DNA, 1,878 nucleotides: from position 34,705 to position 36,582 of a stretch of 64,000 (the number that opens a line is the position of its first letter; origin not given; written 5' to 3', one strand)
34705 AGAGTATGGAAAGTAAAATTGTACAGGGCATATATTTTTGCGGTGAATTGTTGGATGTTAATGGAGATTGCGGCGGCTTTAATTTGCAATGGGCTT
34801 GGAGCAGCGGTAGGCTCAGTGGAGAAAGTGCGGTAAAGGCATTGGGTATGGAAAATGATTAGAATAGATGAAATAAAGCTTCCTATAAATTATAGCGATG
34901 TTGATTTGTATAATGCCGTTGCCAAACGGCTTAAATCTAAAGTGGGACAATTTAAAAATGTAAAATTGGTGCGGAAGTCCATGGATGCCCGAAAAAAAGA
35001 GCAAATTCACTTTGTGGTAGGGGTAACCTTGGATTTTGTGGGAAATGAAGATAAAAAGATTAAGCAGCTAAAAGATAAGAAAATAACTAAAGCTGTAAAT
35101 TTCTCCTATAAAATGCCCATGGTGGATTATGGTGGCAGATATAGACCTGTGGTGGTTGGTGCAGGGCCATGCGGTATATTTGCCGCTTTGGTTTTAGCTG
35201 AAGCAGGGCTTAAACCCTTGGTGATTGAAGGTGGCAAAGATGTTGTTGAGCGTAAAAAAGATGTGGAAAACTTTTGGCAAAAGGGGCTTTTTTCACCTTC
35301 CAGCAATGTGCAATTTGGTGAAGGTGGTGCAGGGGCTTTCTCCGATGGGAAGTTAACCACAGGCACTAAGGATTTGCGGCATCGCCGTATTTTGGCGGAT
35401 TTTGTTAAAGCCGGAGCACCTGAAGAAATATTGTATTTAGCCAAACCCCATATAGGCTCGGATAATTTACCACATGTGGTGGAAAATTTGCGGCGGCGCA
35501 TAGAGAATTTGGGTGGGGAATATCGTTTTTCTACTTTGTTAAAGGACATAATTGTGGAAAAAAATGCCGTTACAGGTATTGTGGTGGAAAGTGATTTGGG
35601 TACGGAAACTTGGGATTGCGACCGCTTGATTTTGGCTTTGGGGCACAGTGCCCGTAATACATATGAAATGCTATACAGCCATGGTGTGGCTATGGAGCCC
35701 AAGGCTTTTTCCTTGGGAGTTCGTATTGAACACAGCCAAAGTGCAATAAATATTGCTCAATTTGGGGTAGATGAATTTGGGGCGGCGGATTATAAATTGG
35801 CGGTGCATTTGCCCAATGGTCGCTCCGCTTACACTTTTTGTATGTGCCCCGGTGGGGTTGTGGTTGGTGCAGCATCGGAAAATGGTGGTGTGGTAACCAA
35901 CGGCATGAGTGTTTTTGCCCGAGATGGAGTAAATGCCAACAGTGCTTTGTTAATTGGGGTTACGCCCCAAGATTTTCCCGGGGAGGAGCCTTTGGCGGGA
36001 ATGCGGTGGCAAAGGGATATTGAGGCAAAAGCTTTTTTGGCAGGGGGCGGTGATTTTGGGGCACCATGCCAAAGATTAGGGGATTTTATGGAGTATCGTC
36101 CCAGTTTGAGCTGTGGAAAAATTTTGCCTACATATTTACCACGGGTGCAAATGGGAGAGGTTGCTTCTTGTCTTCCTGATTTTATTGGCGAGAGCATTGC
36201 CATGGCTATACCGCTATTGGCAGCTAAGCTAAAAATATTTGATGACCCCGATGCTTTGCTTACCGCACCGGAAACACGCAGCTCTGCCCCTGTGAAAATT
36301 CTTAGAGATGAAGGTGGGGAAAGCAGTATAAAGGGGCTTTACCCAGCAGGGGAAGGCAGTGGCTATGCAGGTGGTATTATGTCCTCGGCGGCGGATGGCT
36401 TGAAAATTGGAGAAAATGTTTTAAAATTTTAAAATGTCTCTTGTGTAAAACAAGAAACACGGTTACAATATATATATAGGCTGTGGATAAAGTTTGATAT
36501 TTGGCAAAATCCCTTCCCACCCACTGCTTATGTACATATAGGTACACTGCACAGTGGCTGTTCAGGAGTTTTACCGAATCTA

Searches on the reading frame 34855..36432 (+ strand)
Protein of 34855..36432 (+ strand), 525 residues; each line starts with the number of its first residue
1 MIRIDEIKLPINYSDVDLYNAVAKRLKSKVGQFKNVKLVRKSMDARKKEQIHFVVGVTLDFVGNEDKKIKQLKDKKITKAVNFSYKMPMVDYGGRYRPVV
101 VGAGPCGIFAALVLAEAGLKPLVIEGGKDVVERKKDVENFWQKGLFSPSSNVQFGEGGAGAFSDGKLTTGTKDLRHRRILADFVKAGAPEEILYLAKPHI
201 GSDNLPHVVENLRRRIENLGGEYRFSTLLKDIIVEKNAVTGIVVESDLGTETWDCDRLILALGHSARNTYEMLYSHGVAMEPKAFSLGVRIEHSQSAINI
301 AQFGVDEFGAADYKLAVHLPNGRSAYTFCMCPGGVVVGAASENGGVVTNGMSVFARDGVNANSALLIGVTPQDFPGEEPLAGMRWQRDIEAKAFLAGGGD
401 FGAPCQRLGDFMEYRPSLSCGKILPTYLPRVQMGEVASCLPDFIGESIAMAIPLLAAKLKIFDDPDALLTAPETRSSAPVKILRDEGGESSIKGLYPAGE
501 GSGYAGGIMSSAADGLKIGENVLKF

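Call 66: find_encoding_contigs(protein=window:34855-36432:+, flank=3500, max_places=10)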
Protein window:34855-36432:+ (525 aa): 5 contigs read that carry it; 3 places shown.
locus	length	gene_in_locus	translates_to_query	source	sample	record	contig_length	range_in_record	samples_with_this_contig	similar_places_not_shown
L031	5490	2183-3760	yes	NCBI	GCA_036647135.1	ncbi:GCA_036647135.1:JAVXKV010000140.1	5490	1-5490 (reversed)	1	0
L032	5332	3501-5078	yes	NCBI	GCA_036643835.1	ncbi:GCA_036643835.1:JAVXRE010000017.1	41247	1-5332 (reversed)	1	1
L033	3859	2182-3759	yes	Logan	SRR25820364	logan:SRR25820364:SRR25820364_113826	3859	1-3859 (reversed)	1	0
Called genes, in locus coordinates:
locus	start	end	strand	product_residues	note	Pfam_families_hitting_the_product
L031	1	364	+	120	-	PF01202:SKI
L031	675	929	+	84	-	-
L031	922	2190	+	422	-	PF01266:DAO (faint), PF03486:HI0933_like, PF07992:Pyr_redox_2 (weak), PF13450:NAD_binding_8 (faint), PF13454:NAD_binding_9 (faint), PF13738:Pyr_redox_3, PF22780:HI0933_like_1st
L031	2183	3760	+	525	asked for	PF28550:DUF8436, PF07992:Pyr_redox_2 (faint), PF00890:FAD_binding_2 (faint), PF01266:DAO (faint), PF03486:HI0933_like (faint), PF21688:FAD-depend_C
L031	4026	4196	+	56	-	-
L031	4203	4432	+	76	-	PF00520:Ion_trans (weak)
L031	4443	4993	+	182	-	PF07885:Ion_trans_2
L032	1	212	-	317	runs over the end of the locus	PF00892:EamA, PF03151:TPT (weak)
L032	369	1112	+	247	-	PF01790:LGT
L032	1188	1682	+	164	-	PF01202:SKI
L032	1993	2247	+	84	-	-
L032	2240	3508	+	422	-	PF01266:DAO (faint), PF03486:HI0933_like, PF07992:Pyr_redox_2 (weak), PF13450:NAD_binding_8 (faint), PF13454:NAD_binding_9 (faint), PF13738:Pyr_redox_3, PF22780:HI0933_like_1st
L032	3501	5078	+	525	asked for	PF28550:DUF8436, PF07992:Pyr_redox_2 (faint), PF00890:FAD_binding_2 (faint), PF01266:DAO (faint), PF03486:HI0933_like (faint), PF21688:FAD-depend_C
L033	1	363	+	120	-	PF01202:SKI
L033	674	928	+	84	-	-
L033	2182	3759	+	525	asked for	PF28550:DUF8436, PF07992:Pyr_redox_2 (faint), PF00890:FAD_binding_2 (faint), PF01266:DAO (faint), PF03486:HI0933_like (faint), PF21688:FAD-depend_C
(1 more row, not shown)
